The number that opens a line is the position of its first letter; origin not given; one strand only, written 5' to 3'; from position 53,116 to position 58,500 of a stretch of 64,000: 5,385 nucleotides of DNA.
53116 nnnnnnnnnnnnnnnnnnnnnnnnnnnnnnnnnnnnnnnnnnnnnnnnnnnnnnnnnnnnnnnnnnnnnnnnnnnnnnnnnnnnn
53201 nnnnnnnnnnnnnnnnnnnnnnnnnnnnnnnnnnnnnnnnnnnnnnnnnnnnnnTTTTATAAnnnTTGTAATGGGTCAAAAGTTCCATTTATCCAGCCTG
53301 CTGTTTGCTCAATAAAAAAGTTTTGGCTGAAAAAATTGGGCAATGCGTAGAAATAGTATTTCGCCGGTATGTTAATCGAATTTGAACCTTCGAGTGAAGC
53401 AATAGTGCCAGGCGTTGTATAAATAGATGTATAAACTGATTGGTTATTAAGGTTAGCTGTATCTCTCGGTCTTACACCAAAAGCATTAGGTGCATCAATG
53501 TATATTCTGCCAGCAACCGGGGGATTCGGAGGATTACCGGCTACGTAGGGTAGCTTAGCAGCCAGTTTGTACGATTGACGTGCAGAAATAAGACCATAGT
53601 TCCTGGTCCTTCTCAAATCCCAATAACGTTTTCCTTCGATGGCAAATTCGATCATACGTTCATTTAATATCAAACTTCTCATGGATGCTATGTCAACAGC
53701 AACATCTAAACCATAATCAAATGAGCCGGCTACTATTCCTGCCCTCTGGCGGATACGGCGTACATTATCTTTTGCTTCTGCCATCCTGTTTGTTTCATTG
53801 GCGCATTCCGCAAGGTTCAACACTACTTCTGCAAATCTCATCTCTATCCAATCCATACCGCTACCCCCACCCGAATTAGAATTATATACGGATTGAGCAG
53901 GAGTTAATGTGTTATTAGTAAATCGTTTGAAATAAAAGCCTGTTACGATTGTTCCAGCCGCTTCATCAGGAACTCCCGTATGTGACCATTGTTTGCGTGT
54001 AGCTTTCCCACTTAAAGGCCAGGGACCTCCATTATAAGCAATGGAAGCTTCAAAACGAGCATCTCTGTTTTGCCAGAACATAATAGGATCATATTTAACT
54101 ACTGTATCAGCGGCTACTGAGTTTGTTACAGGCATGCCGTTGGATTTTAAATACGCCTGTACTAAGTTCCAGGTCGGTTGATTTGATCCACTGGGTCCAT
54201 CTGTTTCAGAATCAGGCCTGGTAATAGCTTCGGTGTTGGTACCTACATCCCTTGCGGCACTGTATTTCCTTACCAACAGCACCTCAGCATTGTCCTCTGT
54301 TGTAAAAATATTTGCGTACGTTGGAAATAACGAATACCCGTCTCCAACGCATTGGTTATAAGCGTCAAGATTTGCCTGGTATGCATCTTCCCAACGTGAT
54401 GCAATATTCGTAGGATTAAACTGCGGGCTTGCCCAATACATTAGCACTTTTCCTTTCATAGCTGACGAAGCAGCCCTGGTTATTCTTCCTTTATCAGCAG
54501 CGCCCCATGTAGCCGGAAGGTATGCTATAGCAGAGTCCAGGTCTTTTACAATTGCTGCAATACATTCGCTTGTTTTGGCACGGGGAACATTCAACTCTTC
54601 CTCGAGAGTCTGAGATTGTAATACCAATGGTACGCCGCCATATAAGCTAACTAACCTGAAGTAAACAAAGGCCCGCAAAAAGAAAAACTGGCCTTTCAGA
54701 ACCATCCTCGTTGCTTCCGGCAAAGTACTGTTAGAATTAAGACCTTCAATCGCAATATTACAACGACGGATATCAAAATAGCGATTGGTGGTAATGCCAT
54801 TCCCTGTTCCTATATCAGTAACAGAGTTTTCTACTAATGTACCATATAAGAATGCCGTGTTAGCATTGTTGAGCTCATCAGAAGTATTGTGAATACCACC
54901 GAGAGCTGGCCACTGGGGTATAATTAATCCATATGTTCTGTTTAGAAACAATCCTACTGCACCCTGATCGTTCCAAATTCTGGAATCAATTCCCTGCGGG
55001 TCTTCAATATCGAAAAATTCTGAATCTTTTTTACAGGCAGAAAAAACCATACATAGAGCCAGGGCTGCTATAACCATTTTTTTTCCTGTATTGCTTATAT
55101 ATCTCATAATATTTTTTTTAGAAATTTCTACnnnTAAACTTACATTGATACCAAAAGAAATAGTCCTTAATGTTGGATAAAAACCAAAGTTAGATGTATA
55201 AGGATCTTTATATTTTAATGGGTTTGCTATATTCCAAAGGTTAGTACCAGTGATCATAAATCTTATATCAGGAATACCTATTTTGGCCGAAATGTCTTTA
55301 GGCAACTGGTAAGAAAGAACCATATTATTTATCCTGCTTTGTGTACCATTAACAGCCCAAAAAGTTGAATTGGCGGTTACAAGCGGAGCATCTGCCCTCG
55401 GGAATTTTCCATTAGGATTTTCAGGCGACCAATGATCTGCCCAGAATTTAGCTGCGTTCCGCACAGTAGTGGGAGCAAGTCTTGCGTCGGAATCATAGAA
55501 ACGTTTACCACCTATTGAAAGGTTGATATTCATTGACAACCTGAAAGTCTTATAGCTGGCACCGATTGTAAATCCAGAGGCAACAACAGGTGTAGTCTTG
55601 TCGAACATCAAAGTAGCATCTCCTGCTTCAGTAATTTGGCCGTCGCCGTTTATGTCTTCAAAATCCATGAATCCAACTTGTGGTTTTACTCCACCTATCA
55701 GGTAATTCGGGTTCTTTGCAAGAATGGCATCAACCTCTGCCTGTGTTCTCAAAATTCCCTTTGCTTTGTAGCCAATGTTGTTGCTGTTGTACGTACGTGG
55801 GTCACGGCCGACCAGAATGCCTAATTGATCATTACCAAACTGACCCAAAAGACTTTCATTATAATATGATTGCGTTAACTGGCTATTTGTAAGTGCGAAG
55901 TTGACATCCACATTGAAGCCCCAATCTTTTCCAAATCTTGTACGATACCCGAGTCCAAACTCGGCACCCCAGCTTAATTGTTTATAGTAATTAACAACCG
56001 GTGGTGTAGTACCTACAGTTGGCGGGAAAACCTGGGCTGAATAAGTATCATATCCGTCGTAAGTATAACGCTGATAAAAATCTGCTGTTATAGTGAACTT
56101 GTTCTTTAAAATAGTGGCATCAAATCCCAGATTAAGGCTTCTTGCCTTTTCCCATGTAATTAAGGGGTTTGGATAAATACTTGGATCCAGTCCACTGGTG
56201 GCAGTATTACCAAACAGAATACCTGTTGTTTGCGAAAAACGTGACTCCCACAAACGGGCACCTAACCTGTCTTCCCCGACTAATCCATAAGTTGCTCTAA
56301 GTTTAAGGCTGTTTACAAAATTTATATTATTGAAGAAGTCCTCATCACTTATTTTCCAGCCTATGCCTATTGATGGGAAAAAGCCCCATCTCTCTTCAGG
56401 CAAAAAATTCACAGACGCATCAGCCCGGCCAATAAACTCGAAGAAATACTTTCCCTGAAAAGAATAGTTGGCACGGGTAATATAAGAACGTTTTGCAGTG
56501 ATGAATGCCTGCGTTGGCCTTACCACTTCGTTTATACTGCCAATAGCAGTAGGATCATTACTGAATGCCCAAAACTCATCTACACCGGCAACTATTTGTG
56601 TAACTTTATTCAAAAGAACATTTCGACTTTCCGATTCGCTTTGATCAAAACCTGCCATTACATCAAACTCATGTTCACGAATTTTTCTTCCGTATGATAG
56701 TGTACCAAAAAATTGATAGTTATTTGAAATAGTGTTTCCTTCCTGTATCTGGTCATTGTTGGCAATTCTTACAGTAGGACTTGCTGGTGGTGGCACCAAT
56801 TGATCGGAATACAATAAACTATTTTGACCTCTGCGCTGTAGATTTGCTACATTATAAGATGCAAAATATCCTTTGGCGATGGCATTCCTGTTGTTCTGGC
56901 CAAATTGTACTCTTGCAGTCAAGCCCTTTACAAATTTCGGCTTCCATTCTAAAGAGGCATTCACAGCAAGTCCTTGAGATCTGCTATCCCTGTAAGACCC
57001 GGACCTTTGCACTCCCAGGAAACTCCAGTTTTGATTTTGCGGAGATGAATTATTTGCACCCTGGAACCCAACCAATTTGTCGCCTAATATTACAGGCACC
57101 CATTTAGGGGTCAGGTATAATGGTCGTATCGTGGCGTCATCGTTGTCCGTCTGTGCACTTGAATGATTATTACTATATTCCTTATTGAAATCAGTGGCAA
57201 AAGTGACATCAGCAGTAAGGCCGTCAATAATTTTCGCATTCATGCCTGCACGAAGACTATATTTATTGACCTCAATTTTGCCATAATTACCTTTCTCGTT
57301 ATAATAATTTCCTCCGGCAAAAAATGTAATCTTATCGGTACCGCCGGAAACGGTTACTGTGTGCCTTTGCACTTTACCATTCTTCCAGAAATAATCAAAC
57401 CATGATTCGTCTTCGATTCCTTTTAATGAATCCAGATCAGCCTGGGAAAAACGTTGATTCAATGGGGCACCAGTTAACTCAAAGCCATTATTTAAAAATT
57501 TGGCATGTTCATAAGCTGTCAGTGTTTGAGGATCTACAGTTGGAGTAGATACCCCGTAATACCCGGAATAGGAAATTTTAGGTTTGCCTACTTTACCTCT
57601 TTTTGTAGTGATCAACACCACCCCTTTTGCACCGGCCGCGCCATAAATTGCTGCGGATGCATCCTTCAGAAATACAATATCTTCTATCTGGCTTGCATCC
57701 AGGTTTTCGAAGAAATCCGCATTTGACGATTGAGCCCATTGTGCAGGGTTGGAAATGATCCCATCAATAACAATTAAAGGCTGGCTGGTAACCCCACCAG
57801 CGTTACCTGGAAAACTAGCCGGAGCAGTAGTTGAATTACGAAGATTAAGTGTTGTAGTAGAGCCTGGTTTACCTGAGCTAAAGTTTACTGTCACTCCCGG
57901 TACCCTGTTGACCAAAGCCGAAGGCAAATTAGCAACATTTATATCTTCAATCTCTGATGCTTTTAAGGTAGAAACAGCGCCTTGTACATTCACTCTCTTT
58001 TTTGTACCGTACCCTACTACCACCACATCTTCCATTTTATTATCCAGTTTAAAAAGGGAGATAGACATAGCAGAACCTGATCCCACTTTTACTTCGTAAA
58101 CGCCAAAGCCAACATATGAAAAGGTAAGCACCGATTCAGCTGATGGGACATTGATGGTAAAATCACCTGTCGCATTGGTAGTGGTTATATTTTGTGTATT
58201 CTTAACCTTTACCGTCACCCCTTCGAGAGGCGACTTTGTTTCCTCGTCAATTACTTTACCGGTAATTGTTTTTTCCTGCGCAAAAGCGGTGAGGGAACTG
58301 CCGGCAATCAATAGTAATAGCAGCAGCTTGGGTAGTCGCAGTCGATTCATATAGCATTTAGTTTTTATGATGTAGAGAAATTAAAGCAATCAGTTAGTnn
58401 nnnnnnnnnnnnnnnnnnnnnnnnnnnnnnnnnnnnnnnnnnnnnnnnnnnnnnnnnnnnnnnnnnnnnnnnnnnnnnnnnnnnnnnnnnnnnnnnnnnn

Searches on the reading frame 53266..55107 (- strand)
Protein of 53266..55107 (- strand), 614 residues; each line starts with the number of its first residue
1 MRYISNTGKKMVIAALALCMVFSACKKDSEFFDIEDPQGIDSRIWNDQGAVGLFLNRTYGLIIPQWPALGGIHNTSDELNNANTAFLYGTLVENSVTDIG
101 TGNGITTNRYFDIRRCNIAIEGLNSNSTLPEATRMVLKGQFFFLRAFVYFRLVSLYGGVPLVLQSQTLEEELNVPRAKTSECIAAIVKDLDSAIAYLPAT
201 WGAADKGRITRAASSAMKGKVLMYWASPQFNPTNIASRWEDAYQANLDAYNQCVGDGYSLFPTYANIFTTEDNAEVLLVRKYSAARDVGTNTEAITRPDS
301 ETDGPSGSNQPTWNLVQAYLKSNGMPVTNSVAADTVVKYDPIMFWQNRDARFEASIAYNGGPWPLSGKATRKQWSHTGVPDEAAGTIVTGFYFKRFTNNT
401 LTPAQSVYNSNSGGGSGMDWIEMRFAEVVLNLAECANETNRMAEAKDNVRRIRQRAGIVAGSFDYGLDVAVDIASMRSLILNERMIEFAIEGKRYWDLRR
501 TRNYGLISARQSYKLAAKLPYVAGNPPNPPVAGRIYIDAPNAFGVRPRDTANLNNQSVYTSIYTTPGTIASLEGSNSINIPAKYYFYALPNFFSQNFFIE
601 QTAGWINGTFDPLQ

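Call 9: search_protein_families(library=pfam, proteins=[window:53266-55107:-])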
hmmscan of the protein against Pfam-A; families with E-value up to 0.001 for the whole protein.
window:53266-55107:- (614 aa): 2 families
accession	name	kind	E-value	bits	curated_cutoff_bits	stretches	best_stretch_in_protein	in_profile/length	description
PF07980.17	SusD_RagB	-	2.4e-38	132.9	23.1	1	283-501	12-234/297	SusD family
PF14322.12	SusD-like_3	-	6.6e-20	72.6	27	1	100-221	72-189/191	Starch-binding associating with outer membrane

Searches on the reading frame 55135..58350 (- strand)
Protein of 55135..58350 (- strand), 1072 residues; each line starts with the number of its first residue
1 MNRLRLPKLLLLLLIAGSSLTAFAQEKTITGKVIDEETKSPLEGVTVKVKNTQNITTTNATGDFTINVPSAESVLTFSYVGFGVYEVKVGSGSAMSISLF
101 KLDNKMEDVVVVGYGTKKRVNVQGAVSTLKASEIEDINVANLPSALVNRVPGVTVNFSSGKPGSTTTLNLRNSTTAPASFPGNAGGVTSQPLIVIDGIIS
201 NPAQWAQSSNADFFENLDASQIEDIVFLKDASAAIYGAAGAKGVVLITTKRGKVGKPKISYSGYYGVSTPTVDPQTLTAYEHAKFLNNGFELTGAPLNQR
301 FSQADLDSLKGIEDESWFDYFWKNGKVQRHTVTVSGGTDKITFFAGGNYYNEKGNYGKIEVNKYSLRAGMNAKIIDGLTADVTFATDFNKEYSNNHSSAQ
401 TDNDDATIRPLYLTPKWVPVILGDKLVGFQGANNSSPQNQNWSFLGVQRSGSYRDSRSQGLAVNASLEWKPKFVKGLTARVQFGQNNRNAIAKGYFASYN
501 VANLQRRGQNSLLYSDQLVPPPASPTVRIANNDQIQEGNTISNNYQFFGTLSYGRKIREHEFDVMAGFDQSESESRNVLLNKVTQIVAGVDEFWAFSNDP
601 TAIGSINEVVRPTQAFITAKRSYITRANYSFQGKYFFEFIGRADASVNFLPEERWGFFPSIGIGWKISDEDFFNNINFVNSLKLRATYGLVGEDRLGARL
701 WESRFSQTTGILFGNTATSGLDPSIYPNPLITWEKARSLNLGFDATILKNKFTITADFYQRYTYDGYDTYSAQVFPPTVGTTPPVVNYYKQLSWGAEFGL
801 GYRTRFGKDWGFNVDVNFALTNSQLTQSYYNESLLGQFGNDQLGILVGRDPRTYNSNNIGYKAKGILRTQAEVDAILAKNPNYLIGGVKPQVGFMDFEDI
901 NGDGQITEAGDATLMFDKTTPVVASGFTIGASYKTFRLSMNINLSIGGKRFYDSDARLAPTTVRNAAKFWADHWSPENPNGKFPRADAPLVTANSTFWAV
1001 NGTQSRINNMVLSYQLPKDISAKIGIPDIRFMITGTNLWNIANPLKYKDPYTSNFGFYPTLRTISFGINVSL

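Call 9: search_protein_families(library=pfam, proteins=[window:55135-58350:-])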
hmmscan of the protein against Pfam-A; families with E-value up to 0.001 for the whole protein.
window:55135-58350:- (1072 aa): 3 families
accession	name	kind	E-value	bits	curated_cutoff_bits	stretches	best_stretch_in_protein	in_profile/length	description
PF13715.12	CarbopepD_reg_2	-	8.8e-17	61.4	32.2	1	29-111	1-88/88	CarboxypepD_reg-like domain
PF07715.20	Plug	-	2.5e-15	57.3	23.9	1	121-244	4-107/107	TonB-dependent Receptor Plug Domain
PF13620.12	CarboxypepD_reg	-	1.5e-10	41.8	32.3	1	28-91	1-71/82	Carboxypeptidase regulatory-like domain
